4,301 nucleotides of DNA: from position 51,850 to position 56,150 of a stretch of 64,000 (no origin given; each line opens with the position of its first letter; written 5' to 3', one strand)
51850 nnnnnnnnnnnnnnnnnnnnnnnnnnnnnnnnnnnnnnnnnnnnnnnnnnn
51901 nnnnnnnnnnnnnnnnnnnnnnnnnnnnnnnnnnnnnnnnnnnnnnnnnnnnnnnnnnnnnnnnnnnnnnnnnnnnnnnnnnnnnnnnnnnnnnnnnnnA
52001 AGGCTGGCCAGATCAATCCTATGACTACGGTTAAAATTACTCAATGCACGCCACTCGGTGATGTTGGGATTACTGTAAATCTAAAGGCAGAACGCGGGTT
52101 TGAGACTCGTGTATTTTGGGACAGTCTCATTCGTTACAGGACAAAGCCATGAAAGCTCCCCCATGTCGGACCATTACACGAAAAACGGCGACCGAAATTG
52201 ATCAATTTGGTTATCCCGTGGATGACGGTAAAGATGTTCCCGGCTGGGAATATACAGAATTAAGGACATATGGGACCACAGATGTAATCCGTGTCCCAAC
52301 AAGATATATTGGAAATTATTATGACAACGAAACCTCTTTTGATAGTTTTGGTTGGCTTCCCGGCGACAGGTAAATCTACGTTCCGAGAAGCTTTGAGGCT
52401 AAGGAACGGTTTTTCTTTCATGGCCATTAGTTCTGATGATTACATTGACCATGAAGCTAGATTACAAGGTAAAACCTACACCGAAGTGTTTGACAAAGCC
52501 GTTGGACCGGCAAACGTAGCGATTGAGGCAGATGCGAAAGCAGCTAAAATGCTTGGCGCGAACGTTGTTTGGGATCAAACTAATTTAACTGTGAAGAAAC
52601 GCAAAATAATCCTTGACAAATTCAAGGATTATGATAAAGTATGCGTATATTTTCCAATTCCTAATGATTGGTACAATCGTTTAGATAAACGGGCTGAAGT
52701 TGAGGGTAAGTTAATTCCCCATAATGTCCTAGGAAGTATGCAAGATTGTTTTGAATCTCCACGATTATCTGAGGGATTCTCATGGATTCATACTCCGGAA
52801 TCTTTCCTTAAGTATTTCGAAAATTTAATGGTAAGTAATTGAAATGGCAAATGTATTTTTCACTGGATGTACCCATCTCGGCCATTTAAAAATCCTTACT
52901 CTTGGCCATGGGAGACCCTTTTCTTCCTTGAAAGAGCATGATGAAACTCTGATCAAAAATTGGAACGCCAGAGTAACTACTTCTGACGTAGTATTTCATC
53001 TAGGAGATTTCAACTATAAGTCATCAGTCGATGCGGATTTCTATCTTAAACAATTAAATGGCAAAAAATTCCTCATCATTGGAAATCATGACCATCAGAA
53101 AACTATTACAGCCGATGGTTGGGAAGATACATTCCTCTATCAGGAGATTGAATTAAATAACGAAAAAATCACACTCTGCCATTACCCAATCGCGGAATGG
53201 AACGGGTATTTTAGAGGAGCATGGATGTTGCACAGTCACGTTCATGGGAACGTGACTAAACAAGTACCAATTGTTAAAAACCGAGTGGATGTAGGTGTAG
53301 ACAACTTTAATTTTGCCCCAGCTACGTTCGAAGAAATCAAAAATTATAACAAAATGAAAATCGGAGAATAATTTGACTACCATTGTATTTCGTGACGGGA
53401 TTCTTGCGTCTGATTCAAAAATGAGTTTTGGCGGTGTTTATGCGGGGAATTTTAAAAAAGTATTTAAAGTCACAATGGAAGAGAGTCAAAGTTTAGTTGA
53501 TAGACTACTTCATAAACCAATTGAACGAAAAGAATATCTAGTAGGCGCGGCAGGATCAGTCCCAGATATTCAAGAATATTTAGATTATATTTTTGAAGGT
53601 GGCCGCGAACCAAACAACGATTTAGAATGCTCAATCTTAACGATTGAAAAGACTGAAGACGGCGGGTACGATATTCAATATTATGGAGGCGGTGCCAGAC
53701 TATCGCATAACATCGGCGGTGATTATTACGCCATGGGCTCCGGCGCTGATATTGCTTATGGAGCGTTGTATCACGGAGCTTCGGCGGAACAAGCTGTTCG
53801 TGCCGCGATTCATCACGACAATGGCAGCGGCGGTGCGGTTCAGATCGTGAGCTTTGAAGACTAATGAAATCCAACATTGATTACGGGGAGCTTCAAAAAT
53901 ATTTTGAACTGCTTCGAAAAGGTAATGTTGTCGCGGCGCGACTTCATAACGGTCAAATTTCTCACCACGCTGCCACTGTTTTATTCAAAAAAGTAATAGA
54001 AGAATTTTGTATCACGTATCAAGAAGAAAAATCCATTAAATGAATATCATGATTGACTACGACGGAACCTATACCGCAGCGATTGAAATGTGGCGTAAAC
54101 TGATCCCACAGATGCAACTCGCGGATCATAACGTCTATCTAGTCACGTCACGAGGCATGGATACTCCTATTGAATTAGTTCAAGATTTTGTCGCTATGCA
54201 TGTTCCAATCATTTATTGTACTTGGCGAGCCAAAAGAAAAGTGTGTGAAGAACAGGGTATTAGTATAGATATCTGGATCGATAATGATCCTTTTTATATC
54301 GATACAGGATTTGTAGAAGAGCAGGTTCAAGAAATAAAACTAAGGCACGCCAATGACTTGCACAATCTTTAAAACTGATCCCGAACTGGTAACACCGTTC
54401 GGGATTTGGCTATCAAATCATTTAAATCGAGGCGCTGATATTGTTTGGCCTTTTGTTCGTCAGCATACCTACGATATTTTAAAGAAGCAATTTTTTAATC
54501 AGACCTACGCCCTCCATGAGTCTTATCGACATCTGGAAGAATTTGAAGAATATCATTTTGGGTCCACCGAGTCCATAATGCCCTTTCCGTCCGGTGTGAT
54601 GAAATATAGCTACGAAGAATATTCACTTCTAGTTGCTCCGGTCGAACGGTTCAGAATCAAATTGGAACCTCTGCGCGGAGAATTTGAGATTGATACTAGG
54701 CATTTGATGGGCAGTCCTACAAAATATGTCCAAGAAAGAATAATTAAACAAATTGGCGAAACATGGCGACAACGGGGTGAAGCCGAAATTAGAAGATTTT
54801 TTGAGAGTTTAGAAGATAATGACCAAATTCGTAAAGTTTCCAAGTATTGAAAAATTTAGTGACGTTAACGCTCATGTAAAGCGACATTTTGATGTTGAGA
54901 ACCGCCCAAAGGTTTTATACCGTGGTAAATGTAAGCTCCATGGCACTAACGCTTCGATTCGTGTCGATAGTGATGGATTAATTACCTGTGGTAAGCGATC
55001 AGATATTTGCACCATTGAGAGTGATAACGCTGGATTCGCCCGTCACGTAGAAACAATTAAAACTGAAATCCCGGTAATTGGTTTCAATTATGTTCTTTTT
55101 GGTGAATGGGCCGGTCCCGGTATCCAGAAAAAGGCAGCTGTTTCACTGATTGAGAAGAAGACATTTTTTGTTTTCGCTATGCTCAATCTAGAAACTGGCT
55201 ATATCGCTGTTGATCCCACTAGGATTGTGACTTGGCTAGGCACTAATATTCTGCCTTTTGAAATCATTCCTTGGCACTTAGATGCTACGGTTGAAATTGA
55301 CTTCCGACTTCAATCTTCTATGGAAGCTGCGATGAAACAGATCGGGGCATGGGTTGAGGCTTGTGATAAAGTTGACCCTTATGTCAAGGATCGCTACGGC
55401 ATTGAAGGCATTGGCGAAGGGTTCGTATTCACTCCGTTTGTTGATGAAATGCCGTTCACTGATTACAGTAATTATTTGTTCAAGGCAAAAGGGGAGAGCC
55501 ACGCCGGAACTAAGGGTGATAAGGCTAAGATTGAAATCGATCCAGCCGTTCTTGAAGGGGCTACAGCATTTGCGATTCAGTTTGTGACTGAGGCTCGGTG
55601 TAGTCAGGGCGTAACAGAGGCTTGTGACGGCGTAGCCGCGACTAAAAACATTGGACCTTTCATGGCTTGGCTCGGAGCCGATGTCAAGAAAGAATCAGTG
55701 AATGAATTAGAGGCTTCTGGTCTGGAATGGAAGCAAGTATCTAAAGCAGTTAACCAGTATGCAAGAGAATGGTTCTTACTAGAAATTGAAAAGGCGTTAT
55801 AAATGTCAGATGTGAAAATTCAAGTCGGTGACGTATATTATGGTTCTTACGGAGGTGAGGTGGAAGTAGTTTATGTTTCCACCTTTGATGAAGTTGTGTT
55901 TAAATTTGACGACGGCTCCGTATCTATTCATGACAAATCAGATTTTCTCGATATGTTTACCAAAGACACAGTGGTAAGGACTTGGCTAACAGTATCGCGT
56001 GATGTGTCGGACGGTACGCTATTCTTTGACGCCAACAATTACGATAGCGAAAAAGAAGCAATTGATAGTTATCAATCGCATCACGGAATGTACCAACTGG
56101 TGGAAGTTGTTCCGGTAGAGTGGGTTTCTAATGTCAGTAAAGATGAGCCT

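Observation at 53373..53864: HslV-like proteasome-type peptidase gene inside an RNA-repair gene set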

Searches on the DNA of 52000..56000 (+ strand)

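Call 6: search_dna_similar(query=window:52000-56000:+, collection=phages, mode=near, max_rows=20)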
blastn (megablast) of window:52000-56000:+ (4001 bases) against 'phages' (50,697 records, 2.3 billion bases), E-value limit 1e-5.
No match.
